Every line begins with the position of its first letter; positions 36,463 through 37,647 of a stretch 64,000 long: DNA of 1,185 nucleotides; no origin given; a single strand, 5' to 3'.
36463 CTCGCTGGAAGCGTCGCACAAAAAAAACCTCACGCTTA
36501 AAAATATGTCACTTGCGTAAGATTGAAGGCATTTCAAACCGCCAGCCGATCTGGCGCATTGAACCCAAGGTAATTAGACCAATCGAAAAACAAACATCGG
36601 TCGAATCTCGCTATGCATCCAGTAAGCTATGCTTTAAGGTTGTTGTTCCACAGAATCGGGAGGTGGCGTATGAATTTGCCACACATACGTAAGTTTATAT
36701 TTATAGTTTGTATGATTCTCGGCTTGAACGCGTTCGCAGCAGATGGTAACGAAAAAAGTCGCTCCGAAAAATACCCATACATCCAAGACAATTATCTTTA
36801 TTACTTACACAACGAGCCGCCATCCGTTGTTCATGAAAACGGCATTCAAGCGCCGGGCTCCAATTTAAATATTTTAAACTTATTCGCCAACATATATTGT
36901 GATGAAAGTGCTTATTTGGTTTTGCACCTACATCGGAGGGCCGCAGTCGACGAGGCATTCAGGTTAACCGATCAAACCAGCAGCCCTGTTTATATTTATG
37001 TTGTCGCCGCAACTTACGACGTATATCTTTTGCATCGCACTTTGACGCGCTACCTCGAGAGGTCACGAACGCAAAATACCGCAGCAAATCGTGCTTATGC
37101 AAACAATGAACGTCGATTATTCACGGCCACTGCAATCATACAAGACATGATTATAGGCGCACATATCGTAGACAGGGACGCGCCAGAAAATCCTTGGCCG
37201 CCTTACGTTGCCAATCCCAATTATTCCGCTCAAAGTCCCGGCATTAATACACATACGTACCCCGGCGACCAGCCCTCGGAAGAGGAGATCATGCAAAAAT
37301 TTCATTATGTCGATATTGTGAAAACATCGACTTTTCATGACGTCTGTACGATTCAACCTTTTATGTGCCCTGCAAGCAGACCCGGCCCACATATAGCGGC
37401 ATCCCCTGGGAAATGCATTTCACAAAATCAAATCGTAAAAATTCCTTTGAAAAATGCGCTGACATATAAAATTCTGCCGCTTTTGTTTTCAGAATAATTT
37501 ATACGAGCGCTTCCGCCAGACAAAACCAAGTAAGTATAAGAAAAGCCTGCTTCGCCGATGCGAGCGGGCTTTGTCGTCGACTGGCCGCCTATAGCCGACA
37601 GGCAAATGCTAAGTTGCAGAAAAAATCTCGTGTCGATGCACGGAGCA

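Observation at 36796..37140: The canonical R / S-T-S / E ADP-ribosyltransferase signature is replaced in every copy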

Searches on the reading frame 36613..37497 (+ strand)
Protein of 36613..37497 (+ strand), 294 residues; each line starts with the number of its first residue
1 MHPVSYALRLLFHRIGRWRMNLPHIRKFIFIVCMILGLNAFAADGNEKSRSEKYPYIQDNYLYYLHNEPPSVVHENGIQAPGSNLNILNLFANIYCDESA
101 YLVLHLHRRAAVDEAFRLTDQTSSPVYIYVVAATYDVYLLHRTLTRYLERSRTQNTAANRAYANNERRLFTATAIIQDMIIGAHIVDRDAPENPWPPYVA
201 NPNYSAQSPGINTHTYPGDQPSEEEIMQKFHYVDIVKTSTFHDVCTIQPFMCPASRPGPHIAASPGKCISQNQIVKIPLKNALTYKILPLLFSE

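Call 3: search_protein_families(library=pfam, proteins=[window:36613-37497:+], max_evalue=10)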
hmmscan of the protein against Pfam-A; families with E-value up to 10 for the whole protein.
window:36613-37497:+ (294 aa): 1 family
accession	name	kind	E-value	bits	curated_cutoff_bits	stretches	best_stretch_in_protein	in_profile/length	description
PF05195.22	AMP_N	-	0.19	11.9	24.6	1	42-65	22-45/121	Aminopeptidase P, N-terminal domain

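Call 4: search_protein_families(library=ncbifam, proteins=[window:36613-37497:+], max_evalue=10)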
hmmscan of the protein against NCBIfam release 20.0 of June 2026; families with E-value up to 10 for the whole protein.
window:36613-37497:+ (294 aa): 0 families

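Call 6: search_solved_structures(query=A1, max_evalue=10, show_alignments=3)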
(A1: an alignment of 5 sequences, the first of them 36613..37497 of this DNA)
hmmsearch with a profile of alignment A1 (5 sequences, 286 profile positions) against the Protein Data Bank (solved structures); distinct sequences matched with E-value up to 10: 15.
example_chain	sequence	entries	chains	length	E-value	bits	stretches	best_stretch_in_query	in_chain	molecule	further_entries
9e3h_A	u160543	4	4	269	8.2e-09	38.2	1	30-228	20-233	Pertussis toxin subunit 1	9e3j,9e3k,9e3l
6ro0_A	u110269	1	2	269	9.7e-09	37.9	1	30-228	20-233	Pertussis toxin subunit 1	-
9kyc_B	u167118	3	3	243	1.2e-08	37.6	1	38-222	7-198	Pertussis toxin-like subunit ArtA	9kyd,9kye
9kyb_B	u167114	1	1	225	8e-08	34.9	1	52-222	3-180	Pertussis toxin-like subunit ArtA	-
1pto_A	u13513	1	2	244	1.2e-07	34.4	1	45-228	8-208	PERTUSSIS TOXIN (SUBUNIT S1)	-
1bcp_A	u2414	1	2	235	4.5e-07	32.5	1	53-228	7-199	PERTUSSIS TOXIN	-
1prt_A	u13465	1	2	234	4.6e-07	32.4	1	53-228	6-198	PERTUSSIS TOXIN (SUBUNIT S1)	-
9mr7_A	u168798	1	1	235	8.4e-07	31.6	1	53-225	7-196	Pertussis toxin subunit 1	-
7sky_B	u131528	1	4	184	1.9e-06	30.4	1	53-209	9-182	Pertussis toxin subunit 1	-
7u6z_B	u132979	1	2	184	2.4e-06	30.1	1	53-209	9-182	Pertussis toxin subunit 1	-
7skk_A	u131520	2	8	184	2.4e-05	26.8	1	53-209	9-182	Pertussis toxin subunit 1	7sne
7ski_A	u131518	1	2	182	4.3e-05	26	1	53-208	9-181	Pertussis toxin subunit 1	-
4k6l_G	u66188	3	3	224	8.7e-05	25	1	52-221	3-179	Putative pertussis-like toxin subunit | Pertussis toxin-like subunit ArtA | Pertussis-like toxin subunit ArtA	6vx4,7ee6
6xu6_Ce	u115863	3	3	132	1.6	11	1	75-114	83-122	60S ribosomal protein L32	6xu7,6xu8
4v6w_Ce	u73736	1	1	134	1.6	10.9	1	75-114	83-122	60S ribosomal protein L32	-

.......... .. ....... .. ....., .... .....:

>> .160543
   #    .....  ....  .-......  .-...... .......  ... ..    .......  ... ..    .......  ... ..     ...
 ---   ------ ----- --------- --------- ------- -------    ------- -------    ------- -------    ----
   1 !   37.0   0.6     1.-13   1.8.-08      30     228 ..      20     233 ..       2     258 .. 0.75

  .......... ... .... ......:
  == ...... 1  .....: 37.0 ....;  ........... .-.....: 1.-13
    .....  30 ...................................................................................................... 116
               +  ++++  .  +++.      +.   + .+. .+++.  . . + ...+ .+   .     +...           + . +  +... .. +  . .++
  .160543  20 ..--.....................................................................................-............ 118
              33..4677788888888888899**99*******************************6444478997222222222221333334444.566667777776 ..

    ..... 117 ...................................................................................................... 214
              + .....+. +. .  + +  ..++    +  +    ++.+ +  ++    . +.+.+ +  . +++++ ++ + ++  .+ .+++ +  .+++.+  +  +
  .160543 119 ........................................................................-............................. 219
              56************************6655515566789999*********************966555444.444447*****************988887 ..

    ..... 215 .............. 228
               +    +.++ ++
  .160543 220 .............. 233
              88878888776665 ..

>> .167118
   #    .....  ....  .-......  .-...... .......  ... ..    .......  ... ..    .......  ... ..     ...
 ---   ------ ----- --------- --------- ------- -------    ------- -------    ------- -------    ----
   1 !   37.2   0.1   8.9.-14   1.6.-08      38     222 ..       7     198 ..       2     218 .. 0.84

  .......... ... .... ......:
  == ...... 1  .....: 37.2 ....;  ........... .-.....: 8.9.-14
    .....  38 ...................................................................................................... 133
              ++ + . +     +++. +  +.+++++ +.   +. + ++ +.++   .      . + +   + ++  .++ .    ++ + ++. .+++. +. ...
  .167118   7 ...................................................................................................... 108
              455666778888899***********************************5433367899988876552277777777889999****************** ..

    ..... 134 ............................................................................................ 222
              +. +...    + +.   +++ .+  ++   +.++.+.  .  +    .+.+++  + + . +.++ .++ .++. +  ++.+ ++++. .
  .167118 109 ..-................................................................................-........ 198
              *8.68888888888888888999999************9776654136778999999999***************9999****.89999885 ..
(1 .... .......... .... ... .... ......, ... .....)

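Call 7: find_homologous_proteins(query=A1, max_evalue=0.001)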
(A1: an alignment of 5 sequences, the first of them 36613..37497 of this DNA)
Query A1 (5 sequences) (294 aa, profile of the alignment): 3 proteins with E <= 0.001 among 6360 candidates.
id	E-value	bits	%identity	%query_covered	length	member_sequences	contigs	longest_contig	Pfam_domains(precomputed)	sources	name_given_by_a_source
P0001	5.0e-121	421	99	94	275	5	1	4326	-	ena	-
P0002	3.5e-120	418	51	94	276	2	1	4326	-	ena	-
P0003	2.5e-101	357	21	80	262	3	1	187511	-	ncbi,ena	-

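Call 8: find_encoding_contigs(protein=P0003, flank=10000, max_places=6)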
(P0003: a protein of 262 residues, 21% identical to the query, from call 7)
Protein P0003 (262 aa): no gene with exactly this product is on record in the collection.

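Call 10: find_related_loci(query=window:36613-37497:+, collection=genome_contigs, flank=10000)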
Query window:36613-37497:+ (294 aa) in genome_contigs; peptide patterns used: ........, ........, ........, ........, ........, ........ (x = any residue, [..] = any of these).
84 stretches matched a pattern, but none encodes a relative of the query by tblastn (E <= 1e-3).

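Call 21: predict_structure(alignment_id=A2)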
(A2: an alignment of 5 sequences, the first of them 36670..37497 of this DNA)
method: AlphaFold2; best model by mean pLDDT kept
length: 275 residues; sequences in the alignment: 5
mean_pLDDT: 47.9   pTM: 0.45
mean pLDDT of the five models: 47.9, 47.8, 47.4, 47.3, 46.9
residues with pLDDT >= 90: 0; 70-90: 18; 50-70: 99; < 50: 158
segments of 3 or more residues with pLDDT < 50: 1-3, 17-40, 62-81, 127-129, 172-202, 204-275
pLDDT, mean of each block of 10 residues (from residue 1): 58 55 33 32 70 66 35 32 62 66 70 60 50 51 56 61 68 44 33 32 47 41 36 30 31 40 40 36
secondary structure, 60 per line:
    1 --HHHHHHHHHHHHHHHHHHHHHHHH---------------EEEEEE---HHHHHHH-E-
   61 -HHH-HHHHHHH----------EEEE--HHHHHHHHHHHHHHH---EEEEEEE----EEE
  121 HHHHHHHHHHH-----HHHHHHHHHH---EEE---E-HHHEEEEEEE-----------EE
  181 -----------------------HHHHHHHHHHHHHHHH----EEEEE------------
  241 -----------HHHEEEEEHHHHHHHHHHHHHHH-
elements in order: H3-26 E42-47 H51-57 H66-72 E83-86 H89-103 E107-113 E118-120 H121-131 H137-146 E150-152 E161-167 H204-219 E224-228 E255-259 H260-274

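Call 22: search_protein_representatives(alignment_id=A2)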
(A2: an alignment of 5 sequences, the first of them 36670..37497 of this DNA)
Query: 5 sequences, 268 profile positions. Proteins with E-value up to 0.001 (for the whole library): 72; up to 1e-10: 11; up to 1e-30: 6. The best 72 are listed.
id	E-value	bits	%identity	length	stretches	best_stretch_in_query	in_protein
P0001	1.1e-119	414.9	-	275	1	1-267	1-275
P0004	1.1e-110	385.4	-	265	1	1-267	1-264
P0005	2.6e-110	384.2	-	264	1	1-267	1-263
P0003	4.6e-104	363.7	-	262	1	1-267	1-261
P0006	2.7e-75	269.4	-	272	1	1-267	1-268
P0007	4.2e-44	167.1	-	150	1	1-120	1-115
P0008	1.7e-21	93.0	-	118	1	25-107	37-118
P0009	1.7e-16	76.6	-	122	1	109-220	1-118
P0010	3.7e-13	65.7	-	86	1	194-265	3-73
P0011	6.3e-12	61.6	-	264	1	11-265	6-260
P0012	6.2e-11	58.4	-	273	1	28-267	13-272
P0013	1.3e-09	54.0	-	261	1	10-264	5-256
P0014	1.9e-09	53.5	-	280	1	6-247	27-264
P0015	2.1e-09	53.3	-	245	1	9-228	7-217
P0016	4.3e-09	52.3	-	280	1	10-198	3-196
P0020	2.9e-08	49.6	-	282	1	6-266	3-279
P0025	1.7e-07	47.1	-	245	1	30-266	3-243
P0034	1.2e-06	44.4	-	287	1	33-267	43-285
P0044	1.0e-05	41.3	-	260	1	5-267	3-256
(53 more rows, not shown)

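Call 31: find_homologous_proteins(query=A3, max_evalue=0.001)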
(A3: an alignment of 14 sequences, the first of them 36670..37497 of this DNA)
Query A3 (14 sequences) (275 aa, profile of the alignment): 3 proteins with E <= 0.001 among 5249 candidates.
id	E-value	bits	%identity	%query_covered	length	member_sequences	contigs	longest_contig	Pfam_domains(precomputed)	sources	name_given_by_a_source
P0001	1.3e-77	279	99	100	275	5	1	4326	-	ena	-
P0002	2.4e-77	278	51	100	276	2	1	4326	-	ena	-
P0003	2.7e-75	271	21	85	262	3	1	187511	-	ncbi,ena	-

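Call 32: find_encoding_contigs(protein=P0001, flank=10000)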
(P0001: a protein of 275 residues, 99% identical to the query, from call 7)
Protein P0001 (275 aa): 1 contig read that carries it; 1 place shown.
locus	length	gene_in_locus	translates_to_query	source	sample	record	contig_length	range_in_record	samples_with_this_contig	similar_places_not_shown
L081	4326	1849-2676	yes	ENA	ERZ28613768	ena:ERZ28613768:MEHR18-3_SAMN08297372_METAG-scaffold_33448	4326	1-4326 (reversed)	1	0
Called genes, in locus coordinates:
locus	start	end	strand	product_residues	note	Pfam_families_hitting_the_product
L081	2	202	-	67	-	?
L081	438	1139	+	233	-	PF01027:Bax1-I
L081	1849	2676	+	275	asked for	-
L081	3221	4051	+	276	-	-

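Call 33: list_cluster_members(proteins=[P0003, P0001, P0006, P0011, P0012, P0013, P0020, P0025, P0034, P0044])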
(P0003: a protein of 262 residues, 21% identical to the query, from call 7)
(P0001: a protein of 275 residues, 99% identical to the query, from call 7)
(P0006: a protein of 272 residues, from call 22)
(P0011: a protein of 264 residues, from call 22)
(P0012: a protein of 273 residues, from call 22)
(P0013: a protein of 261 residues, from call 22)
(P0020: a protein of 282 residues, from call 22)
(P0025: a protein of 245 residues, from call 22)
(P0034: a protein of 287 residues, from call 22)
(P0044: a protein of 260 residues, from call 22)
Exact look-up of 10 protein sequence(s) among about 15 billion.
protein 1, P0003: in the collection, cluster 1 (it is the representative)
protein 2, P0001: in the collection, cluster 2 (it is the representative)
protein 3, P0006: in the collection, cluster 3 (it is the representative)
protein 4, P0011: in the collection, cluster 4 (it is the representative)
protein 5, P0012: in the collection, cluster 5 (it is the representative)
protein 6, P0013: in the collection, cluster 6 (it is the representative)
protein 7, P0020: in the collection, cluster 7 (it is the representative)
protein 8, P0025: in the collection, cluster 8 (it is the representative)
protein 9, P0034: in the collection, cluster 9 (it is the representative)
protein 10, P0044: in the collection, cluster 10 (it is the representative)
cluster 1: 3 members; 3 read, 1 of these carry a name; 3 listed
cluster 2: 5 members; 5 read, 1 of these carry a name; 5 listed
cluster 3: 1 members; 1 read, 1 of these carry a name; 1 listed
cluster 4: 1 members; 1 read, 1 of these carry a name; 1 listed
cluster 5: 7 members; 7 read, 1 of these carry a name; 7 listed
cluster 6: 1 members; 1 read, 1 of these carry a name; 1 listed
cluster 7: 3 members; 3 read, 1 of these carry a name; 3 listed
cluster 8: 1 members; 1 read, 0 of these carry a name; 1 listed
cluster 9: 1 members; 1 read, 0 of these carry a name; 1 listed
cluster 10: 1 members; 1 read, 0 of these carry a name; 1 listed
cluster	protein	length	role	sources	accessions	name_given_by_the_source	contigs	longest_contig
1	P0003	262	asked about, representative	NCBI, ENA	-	-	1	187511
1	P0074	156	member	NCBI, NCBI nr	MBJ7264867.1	MAG: hypothetical protein JHC61_14635 [Burkholderiaceae bacterium] | hypothetical protein [Burkholderiaceae bacterium]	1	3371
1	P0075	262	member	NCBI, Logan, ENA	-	-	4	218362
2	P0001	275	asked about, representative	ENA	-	-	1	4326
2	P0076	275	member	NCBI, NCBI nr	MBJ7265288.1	MAG: hypothetical protein JHC61_16955 [Burkholderiaceae bacterium] | hypothetical protein [Burkholderiaceae bacterium]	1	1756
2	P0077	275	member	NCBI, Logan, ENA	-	-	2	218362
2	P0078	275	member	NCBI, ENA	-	-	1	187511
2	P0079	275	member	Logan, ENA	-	-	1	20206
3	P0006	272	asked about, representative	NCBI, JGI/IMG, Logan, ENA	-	hypothetical protein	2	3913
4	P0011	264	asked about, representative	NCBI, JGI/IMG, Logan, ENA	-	hypothetical protein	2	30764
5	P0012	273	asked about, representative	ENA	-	-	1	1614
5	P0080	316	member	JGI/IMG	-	hypothetical protein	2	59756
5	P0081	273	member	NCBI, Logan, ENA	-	-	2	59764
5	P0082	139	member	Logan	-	-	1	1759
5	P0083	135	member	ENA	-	-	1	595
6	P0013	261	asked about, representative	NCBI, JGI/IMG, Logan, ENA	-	hypothetical protein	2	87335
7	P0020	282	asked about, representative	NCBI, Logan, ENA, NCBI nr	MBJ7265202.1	MAG: hypothetical protein JHC61_16485 [Burkholderiaceae bacterium] | hypothetical protein [Burkholderiaceae bacterium]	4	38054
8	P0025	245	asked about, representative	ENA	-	-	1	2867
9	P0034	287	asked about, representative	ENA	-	-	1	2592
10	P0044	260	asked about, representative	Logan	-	-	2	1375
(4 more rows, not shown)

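Call 34: find_encoding_contigs(protein=P0020, flank=10000, max_places=3)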
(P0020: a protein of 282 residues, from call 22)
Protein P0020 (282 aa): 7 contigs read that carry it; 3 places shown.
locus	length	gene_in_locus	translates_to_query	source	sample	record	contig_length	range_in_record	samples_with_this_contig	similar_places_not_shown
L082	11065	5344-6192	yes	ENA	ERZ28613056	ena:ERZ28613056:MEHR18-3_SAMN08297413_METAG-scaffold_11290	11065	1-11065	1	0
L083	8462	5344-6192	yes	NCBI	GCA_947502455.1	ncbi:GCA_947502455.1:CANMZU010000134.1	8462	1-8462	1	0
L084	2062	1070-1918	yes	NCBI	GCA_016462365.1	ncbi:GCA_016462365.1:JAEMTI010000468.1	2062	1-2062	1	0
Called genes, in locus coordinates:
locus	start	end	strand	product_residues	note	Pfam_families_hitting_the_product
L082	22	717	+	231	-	PF05433:Rick_17kDa_Anti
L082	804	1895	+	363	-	-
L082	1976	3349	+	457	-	PF00483:NTP_transferase, PF01128:IspD, PF12804:NTP_transf_3, PF25084:LbH_EIF2B (faint), PF25087:GMPPB_C (faint), PF00132:Hexapep, PF14602:Hexapep_2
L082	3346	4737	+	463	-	PF00083:Sugar_tr, PF07690:MFS_1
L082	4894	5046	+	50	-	-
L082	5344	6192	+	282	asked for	-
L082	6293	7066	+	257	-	-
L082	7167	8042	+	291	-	-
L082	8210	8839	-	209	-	PF09849:DUF2076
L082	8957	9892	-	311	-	PF00491:Arginase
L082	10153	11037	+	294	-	PF00496:SBP_bac_5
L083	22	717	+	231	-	PF05433:Rick_17kDa_Anti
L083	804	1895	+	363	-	-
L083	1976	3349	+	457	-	PF00483:NTP_transferase, PF01128:IspD, PF12804:NTP_transf_3, PF25084:LbH_EIF2B (faint), PF25087:GMPPB_C (faint), PF00132:Hexapep, PF14602:Hexapep_2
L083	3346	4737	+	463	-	PF00083:Sugar_tr, PF07690:MFS_1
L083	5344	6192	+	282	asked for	-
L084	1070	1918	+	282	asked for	-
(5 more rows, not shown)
